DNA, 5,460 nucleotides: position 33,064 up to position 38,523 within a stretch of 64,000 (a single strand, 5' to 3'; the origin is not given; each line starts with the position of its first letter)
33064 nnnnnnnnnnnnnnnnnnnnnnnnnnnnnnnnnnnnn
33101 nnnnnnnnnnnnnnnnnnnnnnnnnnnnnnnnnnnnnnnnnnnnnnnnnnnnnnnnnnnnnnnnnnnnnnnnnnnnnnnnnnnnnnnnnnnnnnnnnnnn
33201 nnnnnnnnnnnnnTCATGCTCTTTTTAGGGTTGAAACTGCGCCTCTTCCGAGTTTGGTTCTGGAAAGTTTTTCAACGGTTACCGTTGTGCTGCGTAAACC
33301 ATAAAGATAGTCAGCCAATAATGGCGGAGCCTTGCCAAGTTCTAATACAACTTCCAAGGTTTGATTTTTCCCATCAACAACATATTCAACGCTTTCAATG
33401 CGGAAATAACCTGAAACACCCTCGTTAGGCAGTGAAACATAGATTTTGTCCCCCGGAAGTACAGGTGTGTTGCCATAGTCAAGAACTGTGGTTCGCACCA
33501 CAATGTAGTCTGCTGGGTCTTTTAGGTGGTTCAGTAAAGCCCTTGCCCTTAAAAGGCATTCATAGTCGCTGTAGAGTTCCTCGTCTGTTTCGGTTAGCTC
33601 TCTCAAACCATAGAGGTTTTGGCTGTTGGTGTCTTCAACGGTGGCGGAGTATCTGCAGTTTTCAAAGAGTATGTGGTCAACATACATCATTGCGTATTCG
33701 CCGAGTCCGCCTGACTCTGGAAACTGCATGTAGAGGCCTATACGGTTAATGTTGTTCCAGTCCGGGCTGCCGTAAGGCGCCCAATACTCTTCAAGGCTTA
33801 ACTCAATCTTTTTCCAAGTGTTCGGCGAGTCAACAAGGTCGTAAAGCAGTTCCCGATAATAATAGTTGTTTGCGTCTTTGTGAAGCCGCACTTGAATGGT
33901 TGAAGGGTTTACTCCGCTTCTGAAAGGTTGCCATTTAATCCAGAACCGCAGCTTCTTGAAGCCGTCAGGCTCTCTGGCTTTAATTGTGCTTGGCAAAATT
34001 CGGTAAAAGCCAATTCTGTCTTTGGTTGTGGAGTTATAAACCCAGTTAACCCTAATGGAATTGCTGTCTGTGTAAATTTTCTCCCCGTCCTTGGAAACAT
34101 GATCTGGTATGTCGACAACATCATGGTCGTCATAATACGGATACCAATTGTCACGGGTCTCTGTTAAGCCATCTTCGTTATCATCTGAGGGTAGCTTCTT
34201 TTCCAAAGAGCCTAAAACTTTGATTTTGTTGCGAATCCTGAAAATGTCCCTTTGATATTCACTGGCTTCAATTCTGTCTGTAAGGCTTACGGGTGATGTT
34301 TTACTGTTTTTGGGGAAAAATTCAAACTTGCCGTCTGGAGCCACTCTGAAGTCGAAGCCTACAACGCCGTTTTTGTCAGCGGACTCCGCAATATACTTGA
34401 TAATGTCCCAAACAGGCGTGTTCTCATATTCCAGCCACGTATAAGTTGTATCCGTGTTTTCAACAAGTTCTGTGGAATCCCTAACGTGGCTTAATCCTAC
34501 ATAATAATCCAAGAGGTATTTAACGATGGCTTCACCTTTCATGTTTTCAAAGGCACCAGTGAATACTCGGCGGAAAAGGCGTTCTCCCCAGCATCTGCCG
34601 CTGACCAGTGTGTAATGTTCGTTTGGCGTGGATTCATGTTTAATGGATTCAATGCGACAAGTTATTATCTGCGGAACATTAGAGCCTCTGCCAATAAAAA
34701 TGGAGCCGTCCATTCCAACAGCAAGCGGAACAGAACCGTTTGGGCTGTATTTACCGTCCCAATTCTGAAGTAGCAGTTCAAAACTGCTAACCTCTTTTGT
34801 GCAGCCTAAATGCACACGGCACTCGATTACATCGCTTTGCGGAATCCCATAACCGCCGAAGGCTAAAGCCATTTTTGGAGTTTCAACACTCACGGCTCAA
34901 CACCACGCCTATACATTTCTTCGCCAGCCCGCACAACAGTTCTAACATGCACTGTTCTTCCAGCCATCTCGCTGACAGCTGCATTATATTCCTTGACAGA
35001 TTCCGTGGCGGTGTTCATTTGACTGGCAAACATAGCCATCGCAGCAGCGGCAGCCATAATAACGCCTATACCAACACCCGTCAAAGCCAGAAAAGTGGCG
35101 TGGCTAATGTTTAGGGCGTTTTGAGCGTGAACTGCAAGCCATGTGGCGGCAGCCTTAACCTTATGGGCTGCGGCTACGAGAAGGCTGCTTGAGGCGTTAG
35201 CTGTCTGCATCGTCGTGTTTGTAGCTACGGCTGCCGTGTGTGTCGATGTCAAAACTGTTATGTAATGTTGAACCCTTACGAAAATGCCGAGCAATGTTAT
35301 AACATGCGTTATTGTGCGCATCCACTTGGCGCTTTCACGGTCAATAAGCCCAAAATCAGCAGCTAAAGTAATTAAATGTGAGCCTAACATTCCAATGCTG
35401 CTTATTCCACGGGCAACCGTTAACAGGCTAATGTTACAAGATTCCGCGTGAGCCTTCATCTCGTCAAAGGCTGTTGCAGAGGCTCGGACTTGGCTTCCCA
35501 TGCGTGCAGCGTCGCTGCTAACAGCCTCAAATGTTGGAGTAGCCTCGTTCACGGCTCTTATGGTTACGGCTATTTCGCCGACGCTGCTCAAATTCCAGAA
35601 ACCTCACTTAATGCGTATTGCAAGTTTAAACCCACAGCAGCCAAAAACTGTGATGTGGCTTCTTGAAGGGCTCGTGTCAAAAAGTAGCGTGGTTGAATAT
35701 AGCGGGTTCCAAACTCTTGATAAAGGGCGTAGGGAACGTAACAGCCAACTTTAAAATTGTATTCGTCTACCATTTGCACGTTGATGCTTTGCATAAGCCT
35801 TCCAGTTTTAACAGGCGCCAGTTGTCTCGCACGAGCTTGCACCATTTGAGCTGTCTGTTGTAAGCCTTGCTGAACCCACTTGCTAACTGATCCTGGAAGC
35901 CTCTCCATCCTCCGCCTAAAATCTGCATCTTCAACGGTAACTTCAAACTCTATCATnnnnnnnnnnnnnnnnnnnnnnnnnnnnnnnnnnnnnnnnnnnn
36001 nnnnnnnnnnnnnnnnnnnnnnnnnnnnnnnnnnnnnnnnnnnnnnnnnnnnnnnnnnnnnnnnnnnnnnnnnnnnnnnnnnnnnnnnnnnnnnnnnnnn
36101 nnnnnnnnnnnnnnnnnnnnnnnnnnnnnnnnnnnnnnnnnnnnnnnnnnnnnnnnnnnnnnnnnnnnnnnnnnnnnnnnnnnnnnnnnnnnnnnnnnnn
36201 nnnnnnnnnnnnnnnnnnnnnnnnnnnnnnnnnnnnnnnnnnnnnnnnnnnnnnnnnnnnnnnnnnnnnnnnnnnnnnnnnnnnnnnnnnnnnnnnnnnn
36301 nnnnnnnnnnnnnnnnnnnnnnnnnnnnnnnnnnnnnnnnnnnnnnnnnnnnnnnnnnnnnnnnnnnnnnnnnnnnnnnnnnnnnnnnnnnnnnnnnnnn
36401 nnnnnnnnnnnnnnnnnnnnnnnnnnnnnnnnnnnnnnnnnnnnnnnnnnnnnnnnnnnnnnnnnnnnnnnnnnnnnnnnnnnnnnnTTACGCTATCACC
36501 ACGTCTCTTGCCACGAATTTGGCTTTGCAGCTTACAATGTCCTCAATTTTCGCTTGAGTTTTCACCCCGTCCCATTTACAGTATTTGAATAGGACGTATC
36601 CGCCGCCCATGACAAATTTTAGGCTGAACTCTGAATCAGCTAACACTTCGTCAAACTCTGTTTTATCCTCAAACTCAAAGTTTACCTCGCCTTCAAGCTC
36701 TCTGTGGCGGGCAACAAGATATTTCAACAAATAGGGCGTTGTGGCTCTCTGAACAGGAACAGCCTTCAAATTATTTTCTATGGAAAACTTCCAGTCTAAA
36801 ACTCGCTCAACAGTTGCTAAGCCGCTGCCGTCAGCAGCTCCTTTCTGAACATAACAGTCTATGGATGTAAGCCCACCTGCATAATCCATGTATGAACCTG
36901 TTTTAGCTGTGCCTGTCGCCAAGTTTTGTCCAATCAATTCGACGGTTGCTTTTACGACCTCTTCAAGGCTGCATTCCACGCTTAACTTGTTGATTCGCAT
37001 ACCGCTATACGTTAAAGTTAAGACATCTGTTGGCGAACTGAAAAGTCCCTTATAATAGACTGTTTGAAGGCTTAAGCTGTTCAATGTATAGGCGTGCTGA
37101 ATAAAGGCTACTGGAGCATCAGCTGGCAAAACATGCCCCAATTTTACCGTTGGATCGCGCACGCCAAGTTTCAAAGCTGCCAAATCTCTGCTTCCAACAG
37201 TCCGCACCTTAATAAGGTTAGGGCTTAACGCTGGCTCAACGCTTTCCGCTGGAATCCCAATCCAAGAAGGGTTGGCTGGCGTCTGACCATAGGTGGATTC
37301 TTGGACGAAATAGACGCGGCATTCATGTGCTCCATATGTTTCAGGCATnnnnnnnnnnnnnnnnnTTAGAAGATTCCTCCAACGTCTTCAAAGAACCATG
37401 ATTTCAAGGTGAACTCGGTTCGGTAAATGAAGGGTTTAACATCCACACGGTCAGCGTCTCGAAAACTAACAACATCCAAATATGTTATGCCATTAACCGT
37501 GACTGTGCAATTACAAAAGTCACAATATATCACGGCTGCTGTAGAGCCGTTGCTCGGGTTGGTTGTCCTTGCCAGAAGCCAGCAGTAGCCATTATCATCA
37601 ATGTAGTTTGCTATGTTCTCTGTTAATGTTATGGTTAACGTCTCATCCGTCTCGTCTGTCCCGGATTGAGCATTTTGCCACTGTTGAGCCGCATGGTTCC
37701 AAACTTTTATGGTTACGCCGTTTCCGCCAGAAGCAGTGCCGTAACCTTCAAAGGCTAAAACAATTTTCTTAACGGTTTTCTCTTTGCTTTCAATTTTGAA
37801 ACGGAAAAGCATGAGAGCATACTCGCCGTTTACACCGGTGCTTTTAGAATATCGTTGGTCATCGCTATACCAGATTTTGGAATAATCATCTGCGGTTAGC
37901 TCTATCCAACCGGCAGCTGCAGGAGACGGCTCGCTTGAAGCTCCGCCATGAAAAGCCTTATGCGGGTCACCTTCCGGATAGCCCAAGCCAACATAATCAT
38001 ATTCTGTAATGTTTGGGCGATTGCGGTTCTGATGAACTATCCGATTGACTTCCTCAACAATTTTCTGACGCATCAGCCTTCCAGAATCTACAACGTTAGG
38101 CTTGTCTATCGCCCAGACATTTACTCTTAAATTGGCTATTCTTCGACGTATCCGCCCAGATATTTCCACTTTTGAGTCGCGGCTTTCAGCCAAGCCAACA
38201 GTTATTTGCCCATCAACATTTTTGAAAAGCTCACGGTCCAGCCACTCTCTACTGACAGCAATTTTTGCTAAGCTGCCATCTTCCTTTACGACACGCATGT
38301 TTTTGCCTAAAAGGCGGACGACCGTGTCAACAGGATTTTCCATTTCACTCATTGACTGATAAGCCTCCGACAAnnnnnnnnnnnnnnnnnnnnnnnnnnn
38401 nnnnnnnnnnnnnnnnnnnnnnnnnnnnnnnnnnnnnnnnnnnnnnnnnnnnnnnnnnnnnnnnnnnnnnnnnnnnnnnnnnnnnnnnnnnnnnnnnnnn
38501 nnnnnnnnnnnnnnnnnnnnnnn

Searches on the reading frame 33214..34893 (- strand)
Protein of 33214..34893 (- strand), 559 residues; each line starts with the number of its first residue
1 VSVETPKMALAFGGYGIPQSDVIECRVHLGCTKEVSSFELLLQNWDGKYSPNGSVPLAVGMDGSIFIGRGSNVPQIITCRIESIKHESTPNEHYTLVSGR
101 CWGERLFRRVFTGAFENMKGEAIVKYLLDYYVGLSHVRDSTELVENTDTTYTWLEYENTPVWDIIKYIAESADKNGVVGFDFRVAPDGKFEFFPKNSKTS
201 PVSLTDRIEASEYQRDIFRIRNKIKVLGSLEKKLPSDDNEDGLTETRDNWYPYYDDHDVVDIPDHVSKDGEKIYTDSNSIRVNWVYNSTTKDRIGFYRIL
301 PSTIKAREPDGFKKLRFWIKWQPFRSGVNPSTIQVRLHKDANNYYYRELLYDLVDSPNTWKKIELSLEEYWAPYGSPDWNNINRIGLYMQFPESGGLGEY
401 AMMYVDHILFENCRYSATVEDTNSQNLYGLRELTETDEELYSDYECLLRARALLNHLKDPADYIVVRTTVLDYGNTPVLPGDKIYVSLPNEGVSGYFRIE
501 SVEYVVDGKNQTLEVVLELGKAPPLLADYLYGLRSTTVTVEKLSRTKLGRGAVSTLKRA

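Call 13: search_protein_families(library=pfam, proteins=[window:33214-34893:-], max_evalue=0.01)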
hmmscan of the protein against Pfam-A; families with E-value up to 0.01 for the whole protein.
window:33214-34893:- (559 aa): 1 family
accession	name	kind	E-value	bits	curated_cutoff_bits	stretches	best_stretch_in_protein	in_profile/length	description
PF24032.1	YQBQ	-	9.2e-08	32.3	27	1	417-516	197-292/294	YQBQ-like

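Call 31: search_protein_families(library=phrogs, proteins=[window:33214-34893:-], max_evalue=0.001)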
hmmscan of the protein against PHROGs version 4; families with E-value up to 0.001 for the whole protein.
window:33214-34893:- (559 aa): 1 family
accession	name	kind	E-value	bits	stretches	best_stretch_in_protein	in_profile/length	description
phrog_400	-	tail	2e-08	34.6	0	142-233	142-234/654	tail protein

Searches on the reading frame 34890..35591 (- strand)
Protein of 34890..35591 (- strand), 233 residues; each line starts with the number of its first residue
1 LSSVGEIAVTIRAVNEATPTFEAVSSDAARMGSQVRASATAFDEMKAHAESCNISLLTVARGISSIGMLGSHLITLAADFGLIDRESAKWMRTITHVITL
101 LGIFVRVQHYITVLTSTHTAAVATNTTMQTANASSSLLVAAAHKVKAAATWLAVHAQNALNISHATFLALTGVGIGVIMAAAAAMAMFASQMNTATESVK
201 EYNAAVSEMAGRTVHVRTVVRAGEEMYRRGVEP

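Call 13: search_protein_families(library=pfam, proteins=[window:34890-35591:-], max_evalue=0.01)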
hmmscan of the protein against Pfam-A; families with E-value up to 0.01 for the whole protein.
window:34890-35591:- (233 aa): 0 families

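Call 31: search_protein_families(library=phrogs, proteins=[window:34890-35591:-], max_evalue=0.001)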
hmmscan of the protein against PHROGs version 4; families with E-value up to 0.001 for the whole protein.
window:34890-35591:- (233 aa): 1 family
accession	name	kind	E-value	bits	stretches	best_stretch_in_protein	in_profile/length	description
phrog_339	-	tail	0.00097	18.4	0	33-214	335-483/1123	tail length tape measure protein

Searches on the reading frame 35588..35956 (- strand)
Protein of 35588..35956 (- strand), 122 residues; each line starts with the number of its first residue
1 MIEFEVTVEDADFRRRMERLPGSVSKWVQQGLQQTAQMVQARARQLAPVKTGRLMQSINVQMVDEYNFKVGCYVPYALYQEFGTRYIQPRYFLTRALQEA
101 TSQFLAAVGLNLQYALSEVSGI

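Call 70: search_protein_families(library=pfam, proteins=[window:35588-35956:-], max_evalue=0.01)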
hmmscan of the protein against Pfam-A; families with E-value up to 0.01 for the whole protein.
window:35588-35956:- (122 aa): 1 family
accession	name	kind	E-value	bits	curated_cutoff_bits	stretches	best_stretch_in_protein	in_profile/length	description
PF04883.17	HK97-gp10_like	-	8.4e-12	46.3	21.4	1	12-83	2-78/78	Bacteriophage HK97-gp10, putative tail-component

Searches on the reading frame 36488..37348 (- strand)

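Call 13: search_protein_families(library=pfam, proteins=[window:36488-37348:-], max_evalue=0.01)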
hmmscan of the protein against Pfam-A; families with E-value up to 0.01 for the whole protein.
window:36488-37348:- (286 aa): 1 family
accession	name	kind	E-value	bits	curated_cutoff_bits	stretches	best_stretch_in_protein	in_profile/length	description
PF18906.5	Phage_tube_2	-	1.9e-15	57.6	27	1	10-254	4-242/266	Phage tail tube protein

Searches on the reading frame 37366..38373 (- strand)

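Call 13: search_protein_families(library=pfam, proteins=[window:37366-38373:-], max_evalue=0.01)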
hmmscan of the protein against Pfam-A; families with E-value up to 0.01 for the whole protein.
window:37366-38373:- (335 aa): 2 families
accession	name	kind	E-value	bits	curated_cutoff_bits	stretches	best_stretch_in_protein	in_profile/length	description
PF14741.12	GH114_assoc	-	0.0012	19.4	22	1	186-277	26-122/126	N-terminal glycosyl-hydrolase-114-associated domain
PF22633.2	F5_F8_type_C_2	-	0.0052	17.8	27.8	0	197-258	28-89/91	NedA-like, galactose-binding domain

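Call 31: search_protein_families(library=phrogs, proteins=[window:37366-38373:-], max_evalue=0.001)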
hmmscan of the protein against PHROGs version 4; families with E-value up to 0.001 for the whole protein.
window:37366-38373:- (335 aa): 0 families
